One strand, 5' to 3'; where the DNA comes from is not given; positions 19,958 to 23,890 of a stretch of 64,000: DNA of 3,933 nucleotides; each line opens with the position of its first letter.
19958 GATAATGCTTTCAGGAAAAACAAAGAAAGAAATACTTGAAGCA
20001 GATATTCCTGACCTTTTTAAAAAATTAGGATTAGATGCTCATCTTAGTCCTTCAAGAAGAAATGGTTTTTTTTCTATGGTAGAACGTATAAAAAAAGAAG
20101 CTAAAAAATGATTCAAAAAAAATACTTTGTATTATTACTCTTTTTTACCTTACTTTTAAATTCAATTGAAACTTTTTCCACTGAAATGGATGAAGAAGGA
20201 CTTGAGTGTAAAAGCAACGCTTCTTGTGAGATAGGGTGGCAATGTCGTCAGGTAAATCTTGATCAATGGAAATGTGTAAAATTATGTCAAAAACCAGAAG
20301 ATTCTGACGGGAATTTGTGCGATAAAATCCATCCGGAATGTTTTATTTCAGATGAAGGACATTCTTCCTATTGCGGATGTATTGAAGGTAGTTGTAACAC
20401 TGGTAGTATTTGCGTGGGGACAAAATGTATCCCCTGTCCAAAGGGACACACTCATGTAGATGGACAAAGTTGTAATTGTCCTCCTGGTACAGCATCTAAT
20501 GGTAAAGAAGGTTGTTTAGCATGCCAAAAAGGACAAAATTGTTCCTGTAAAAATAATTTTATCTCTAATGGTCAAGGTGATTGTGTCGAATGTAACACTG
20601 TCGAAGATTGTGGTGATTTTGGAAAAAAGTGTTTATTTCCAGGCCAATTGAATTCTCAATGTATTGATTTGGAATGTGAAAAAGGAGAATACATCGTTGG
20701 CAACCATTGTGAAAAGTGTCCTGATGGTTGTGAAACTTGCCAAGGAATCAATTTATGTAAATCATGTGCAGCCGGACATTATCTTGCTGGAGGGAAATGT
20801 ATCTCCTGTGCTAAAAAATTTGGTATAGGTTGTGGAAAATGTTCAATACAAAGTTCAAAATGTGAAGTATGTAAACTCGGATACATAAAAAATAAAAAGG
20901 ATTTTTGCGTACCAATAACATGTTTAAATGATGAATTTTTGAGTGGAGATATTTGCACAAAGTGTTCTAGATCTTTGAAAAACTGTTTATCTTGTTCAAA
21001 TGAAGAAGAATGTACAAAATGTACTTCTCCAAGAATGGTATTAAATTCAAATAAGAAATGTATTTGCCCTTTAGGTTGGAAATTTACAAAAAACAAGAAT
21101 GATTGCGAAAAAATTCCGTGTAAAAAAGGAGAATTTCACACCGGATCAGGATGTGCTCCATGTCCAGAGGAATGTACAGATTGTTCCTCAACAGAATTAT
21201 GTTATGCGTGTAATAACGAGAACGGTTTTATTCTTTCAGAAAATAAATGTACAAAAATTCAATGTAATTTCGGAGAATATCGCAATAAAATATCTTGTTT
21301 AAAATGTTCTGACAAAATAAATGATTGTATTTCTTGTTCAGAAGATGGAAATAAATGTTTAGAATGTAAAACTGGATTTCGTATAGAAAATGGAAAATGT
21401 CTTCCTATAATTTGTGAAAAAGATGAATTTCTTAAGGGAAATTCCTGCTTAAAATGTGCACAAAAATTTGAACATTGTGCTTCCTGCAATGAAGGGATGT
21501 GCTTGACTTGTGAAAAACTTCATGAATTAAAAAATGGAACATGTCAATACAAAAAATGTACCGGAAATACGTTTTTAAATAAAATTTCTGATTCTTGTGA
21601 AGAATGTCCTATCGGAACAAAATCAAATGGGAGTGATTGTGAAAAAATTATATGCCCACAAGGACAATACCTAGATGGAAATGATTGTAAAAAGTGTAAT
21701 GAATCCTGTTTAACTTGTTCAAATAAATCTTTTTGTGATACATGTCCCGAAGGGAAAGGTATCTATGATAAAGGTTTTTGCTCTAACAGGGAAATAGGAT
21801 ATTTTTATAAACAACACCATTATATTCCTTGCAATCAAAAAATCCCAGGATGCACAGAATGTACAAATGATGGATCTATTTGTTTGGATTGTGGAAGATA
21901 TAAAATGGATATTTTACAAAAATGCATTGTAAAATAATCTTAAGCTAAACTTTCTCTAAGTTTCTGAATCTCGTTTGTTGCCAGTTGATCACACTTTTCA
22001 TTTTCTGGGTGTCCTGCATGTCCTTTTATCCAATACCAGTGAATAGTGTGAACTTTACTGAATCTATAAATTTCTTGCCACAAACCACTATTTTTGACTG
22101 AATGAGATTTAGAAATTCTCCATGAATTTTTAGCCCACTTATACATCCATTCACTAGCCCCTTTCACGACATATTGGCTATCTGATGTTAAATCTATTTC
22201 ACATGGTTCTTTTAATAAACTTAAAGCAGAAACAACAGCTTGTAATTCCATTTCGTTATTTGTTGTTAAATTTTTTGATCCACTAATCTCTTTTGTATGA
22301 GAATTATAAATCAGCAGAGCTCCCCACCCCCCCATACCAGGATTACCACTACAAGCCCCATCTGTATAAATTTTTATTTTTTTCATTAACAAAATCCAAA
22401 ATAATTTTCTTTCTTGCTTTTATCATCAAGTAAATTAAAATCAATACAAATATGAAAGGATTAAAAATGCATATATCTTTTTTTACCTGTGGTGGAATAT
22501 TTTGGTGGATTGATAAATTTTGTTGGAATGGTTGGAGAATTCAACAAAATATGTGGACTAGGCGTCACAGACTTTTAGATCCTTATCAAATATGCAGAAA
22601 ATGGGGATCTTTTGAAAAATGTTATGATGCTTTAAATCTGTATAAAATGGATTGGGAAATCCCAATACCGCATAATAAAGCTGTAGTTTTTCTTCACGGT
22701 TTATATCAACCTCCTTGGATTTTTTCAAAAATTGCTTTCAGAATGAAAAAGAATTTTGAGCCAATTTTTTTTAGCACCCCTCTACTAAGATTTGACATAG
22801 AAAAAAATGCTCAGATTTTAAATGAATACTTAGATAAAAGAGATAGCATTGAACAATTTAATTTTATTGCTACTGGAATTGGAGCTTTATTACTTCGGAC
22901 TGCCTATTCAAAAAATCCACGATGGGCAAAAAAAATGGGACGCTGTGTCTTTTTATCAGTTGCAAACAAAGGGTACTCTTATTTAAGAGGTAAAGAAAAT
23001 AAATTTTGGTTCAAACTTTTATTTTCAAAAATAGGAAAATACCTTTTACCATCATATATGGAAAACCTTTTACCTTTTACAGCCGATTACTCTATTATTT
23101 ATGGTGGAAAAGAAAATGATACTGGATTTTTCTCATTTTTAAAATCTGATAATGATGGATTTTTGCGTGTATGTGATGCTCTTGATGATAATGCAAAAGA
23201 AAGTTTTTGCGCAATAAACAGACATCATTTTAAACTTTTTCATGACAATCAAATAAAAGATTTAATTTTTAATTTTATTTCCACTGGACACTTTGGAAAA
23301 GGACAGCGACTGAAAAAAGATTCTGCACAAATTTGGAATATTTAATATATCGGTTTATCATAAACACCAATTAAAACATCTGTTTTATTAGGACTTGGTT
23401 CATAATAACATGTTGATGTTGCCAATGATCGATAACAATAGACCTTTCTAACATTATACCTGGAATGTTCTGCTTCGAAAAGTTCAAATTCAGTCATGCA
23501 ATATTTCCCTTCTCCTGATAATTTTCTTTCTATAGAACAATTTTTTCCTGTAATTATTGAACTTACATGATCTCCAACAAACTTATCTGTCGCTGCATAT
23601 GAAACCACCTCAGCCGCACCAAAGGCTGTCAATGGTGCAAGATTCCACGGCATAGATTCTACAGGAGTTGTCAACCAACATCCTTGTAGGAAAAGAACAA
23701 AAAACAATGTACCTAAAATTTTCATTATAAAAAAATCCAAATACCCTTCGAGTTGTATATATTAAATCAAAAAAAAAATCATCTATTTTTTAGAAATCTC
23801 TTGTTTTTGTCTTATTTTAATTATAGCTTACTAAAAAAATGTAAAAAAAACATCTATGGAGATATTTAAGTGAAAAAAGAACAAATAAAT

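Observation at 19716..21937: Secreted eukaryote-like cysteine-rich repeat protein translationally coupled to sufE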

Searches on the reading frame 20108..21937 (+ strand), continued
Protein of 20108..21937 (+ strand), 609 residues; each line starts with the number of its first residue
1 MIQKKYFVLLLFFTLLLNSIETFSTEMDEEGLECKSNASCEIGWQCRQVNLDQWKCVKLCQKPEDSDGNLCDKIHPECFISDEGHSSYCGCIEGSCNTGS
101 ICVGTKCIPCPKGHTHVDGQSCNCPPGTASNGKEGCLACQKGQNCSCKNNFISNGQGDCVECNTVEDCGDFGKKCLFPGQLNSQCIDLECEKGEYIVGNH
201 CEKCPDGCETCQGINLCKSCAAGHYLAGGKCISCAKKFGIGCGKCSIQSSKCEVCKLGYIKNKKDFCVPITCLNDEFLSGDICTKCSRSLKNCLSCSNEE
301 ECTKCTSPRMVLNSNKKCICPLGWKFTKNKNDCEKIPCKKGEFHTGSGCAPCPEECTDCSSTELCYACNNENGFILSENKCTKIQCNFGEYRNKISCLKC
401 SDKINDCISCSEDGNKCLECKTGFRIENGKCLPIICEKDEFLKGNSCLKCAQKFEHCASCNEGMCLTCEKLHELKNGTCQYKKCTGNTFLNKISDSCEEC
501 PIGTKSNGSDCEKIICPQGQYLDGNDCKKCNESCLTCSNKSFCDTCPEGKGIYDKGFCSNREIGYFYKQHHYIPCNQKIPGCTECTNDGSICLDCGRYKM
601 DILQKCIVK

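Call 49: list_cluster_members(proteins=[P0017, P0018, P0019, P0020, P0021, P0022, P0023, P0024, P0025, P0027])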
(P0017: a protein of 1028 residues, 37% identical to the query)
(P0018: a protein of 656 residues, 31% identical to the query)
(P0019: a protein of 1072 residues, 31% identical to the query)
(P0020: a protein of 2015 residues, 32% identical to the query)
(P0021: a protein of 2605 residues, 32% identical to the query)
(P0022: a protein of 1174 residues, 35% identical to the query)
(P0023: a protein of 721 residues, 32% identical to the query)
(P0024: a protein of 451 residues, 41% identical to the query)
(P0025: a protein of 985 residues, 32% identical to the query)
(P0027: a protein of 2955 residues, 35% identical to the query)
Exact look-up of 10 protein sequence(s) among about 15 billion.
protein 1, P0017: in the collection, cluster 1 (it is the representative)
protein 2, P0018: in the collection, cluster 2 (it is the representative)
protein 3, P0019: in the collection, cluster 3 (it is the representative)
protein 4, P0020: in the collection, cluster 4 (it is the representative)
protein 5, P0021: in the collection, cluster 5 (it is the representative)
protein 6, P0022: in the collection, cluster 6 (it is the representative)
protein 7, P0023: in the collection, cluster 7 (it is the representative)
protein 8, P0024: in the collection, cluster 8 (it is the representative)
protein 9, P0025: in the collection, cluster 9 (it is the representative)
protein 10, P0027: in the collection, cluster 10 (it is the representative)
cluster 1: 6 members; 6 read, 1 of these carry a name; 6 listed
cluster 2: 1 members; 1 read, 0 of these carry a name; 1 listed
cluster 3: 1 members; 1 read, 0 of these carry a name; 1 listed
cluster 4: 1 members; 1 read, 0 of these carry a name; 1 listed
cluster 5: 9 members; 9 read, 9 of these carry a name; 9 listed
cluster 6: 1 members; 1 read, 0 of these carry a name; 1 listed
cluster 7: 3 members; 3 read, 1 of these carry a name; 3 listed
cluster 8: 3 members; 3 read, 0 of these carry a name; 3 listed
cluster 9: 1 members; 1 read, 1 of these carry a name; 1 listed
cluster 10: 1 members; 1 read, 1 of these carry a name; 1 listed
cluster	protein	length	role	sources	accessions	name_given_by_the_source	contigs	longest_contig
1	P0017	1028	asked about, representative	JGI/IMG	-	-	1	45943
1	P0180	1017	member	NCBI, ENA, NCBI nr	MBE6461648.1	MAG: hypothetical protein E7006_02275 [Alphaproteobacteria bacterium] | hypothetical protein [Alphaproteobacteria bacterium]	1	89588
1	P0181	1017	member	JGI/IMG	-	-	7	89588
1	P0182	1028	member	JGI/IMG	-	-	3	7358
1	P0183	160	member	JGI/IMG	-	-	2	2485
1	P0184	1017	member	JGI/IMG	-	-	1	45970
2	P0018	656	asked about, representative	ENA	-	-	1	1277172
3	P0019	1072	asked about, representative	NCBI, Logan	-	-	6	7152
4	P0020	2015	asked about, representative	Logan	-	-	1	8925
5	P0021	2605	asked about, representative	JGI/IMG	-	hypothetical protein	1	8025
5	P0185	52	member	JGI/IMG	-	hypothetical protein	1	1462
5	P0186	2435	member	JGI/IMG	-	hypothetical protein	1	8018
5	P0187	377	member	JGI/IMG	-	hypothetical protein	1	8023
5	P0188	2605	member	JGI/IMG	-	hypothetical protein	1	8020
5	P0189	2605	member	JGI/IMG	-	hypothetical protein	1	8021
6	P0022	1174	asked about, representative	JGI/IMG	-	-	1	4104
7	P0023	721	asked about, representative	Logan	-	-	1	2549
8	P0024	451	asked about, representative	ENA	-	-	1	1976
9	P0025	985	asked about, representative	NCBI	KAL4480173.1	hypothetical protein ABPG74_020689 [Tetrahymena malaccensis]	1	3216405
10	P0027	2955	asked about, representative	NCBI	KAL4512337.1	hypothetical protein ABPG72_005339 [Tetrahymena utriculariae]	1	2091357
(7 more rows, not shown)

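Call 56: search_solved_structures(query=A3, max_evalue=1, show_alignments=2)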
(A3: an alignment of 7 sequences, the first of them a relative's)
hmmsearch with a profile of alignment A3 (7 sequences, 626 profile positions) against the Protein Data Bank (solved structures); distinct sequences matched with E-value up to 1: 13.
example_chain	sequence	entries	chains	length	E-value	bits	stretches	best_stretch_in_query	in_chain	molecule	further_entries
8xfp_G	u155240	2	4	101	0.00074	21.2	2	372-449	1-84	R-spondin-2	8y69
4qxf_E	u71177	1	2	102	0.001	20.7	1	366-453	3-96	R-spondin-1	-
4c99_B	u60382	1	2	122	0.001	20.7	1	369-452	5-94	R-SPONDIN-2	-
4bso_A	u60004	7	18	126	0.0011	20.6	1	365-460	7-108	R-SPONDIN-1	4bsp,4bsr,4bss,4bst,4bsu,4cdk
8wvu_B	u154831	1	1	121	0.0014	20.3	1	367-466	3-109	R-spondin-1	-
4ufr_B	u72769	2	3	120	0.0016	20.1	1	371-452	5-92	R-SPONDIN-2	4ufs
4kng_M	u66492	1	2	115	0.0018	20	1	367-462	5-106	R-spondin-1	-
8xfs_B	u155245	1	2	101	0.0018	19.9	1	372-450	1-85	R-spondin-2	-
4kt1_E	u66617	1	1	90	0.0021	19.7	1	217-252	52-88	R-spondin-1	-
4li2_B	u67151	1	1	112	0.0023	19.6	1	366-461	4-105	R-spondin-1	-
9kb7_B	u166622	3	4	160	0.005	18.4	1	367-451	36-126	R-spondin-2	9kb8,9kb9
4c8v_A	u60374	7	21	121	0.0087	17.7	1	217-265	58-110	R-SPONDIN-2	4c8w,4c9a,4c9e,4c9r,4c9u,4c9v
8xft_G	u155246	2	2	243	0.017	16.7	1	368-530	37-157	R-spondin-2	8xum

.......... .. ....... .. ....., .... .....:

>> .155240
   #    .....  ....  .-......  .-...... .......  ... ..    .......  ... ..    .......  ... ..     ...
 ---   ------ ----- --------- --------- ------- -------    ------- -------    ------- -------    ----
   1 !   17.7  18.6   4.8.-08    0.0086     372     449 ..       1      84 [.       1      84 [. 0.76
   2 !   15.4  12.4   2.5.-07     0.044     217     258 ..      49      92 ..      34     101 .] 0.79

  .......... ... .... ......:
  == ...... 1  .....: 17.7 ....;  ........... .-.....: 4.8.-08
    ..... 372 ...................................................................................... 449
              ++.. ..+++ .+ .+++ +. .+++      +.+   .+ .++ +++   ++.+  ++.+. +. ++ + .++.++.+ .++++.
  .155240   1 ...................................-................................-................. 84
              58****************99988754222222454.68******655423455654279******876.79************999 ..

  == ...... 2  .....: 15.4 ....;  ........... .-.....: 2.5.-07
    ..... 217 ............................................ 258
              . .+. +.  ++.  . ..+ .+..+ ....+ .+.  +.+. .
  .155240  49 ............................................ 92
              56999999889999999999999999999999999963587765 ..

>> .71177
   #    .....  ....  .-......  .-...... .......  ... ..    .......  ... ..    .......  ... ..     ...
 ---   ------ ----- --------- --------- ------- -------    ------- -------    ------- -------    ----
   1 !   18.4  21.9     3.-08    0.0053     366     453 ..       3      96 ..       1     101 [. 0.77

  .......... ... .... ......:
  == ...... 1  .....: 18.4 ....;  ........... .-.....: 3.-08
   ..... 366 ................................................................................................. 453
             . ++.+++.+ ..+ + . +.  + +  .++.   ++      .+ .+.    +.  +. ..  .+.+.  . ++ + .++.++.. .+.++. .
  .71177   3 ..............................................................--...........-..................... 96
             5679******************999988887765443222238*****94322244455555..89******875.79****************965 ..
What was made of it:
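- Closest known: Furin-like. Same: The family profile finds only R-spondins in PDB sequences (call 56).
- Family profile against PDB sequences: only R-spondins, E=7e-4 to 2e-2 (call 56).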

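Call 63: search_protein_families(library=pfam, alignment_id=A5, max_evalue=1)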
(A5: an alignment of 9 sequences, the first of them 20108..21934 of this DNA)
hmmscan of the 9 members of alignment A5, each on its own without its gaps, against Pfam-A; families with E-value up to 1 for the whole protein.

A. member 1, window:20108-21934:+ (609 aa): 2 families
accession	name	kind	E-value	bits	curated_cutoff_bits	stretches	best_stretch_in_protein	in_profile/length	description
PF01484.22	Col_cuticle_N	-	0.18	12.3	23.5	1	7-38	12-43/50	Nematode cuticle collagen N-terminal domain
PF19181.5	DUF5863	-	0.24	11.6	25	0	9-51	93-136/169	Family of unknown function (DUF5863)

B. families by the number of members that match (of 9 scanned): 3 families
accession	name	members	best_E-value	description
PF23091.2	TNFR_ELAPOR1_6th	3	0.0077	ELAPOR1-like, TNF receptor-like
PF01484.22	Col_cuticle_N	1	0.18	Nematode cuticle collagen N-terminal domain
PF19181.5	DUF5863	1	0.24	Family of unknown function (DUF5863)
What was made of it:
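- No family member reaches a Pfam gathering threshold (call 63).
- Tried and rejected: A scan of all 9 members gave nothing above threshold (call 63).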

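Call 69: find_encoding_contigs(protein=P0069, flank=6000, max_places=2)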
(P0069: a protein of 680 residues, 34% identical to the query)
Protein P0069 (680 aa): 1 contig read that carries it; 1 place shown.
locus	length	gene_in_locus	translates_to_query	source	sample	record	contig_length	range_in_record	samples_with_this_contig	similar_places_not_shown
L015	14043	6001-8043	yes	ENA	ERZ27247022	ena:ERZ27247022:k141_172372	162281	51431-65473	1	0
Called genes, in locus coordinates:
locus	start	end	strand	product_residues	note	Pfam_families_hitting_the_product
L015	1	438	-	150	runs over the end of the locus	PF00581:Rhodanese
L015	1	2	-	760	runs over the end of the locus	PF13576:Pentapeptide_3 (faint), PF13599:Pentapeptide_4 (weak), PF00805:Pentapeptide (weak)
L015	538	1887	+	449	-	PF01134:GIDA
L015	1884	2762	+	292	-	PF00494:SQS_PSY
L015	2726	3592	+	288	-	PF00494:SQS_PSY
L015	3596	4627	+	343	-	PF00890:FAD_binding_2 (faint), PF01266:DAO (weak), PF01593:Amino_oxidase, PF07992:Pyr_redox_2 (faint), PF12831:FAD_oxidored (weak), PF13450:NAD_binding_8, PF01593:Amino_oxidase (weak)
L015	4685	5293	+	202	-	PF00081:Sod_Fe_N, PF02777:Sod_Fe_C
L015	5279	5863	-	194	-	PF00300:His_Phos_1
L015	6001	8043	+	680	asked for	-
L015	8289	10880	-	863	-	PF00171:Aldedh, PF00465:Fe-ADH, PF13685:Fe-ADH_2 (weak), PF25137:ADH_Fe_C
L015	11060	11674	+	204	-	PF06971:Put_DNA-bind_N, PF02629:CoA_binding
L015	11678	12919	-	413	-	PF05958:tRNA_U5-meth_tr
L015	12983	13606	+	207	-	PF00072:Response_reg, PF00196:GerE, PF08281:Sigma70_r4_2 (weak)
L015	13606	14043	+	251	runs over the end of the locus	PF08242:Methyltransf_12 (weak)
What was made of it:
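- A third relative, P0069, stands alone (call 69).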

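Call 72: find_encoding_contigs(protein=P0016, flank=5000, max_places=1)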
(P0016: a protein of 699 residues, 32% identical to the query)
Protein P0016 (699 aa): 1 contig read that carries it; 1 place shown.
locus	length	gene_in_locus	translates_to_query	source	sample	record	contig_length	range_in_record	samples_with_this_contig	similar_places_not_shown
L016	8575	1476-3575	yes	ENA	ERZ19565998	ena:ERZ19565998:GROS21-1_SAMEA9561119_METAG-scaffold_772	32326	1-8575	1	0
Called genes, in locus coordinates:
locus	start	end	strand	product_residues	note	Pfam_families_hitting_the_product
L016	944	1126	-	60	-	-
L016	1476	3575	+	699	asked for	PF03302:VSP (faint)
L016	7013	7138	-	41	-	-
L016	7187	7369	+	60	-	-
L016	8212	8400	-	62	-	-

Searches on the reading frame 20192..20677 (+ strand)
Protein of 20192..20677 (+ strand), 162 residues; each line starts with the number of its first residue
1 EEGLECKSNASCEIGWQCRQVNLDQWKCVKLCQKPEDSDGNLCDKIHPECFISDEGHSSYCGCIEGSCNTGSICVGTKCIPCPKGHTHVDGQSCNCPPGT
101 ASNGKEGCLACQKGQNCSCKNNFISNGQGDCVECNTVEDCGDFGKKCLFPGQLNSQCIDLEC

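Call 18: search_protein_families(library=pfam, proteins=[window:20192-20677:+], max_evalue=10)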
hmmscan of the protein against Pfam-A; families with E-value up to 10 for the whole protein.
seq(162 aa): 1 family
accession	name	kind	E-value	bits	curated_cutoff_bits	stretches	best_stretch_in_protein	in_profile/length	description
PF23091.2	TNFR_ELAPOR1_6th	-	0.065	13.6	33.2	3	85-113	5-34/41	ELAPOR1-like, TNF receptor-like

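Call 78: find_homologous_proteins(query=A6, max_evalue=0.001)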
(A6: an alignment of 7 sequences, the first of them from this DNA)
Query A6 (7 sequences) (135 aa, profile of the alignment): 1 proteins with E <= 0.001 among 70 candidates.
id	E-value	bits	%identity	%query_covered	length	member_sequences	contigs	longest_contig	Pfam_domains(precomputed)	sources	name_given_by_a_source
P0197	4.1e-11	61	33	64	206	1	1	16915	-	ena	-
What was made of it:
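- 20180..20659 (+): N-terminal Cys-rich head (aa 25-184). It carries family-specific motifs (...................; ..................; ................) and is the best conserved part of the protein. A head-only profile found only one further protein in 5.8 billion (call 78).
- Tried and rejected: With the head-only profile it returned one 206-aa relative (call 78).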

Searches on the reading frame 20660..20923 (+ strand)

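Call 18: search_protein_families(library=pfam, proteins=[window:20660-20923:+], max_evalue=10)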
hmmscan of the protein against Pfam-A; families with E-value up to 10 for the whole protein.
seq(88 aa): 1 family
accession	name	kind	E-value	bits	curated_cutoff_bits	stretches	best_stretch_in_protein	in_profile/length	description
PF03302.18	VSP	-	0.00012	21.6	31.4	1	5-52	274-322/397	Giardia variant-specific surface protein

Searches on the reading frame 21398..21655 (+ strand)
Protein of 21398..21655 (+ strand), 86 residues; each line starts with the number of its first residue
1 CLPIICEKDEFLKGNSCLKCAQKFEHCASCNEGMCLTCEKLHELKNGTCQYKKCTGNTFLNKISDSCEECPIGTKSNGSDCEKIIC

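Call 18: search_protein_families(library=pfam, proteins=[window:21398-21655:+], max_evalue=10)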
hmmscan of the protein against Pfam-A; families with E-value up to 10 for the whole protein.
seq(86 aa): 1 family
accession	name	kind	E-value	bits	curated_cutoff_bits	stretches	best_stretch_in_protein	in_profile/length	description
PF25144.1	Zn_ribbon_IFT122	-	0.29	11.4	27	1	12-30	18-38/45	IFT122, zinc ribbon domain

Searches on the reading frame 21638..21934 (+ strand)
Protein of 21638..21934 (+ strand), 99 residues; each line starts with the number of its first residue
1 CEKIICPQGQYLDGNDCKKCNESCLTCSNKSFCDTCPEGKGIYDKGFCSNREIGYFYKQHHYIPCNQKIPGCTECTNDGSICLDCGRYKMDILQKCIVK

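Call 18: search_protein_families(library=pfam, proteins=[window:21638-21934:+], max_evalue=10)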
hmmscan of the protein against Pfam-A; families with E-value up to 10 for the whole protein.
seq(99 aa): 1 family
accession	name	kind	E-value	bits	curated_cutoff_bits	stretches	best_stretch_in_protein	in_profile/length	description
PF03302.18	VSP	-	0.0048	16.3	31.4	1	5-41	95-133/397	Giardia variant-specific surface protein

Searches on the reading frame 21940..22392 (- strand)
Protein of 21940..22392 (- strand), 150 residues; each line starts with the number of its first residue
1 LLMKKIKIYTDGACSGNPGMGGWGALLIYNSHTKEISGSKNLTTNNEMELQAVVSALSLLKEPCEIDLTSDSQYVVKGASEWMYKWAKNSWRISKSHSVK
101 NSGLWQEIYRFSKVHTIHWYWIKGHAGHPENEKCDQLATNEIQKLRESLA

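Call 3: search_protein_families(library=pfam, proteins=[window:21940-22392:-], max_evalue=1)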
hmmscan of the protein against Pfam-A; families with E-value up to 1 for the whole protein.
window:21940-22392:- (150 aa): 4 families
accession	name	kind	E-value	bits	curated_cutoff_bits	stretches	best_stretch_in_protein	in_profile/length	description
PF00075.30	RNase_H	-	5.9e-46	156.6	25.8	1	4-142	2-140/141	RNase H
PF04492.19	Phage_rep_O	-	0.011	16.6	28.7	1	57-103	14-60/95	Bacteriophage replication protein O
PF13456.12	RVT_3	-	0.084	13.2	21.6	1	10-118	2-107/123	Reverse transcriptase-like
PF21400.3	Ndc10_N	-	0.086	13.5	23.8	0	85-149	28-90/119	Ndc10 N-terminal domain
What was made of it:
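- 21940..22392 (-): rnhA (RNase H), convergent. Its stop codon lies 2 nt from the stop of the Cys-rich gene. It is the conserved downstream neighbour. Pfam RNase_H E=5.9e-46 (call 3).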

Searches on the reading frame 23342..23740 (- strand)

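Call 3: search_protein_families(library=pfam, proteins=[window:23342-23740:-], max_evalue=1)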
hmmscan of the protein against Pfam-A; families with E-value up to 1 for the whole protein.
window:23342-23740:- (132 aa): 1 family
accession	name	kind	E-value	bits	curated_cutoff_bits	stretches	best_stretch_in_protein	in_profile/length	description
PF20487.3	DUF6726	-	0.0082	16.5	27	1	5-42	2-33/58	Family of unknown function (DUF6726)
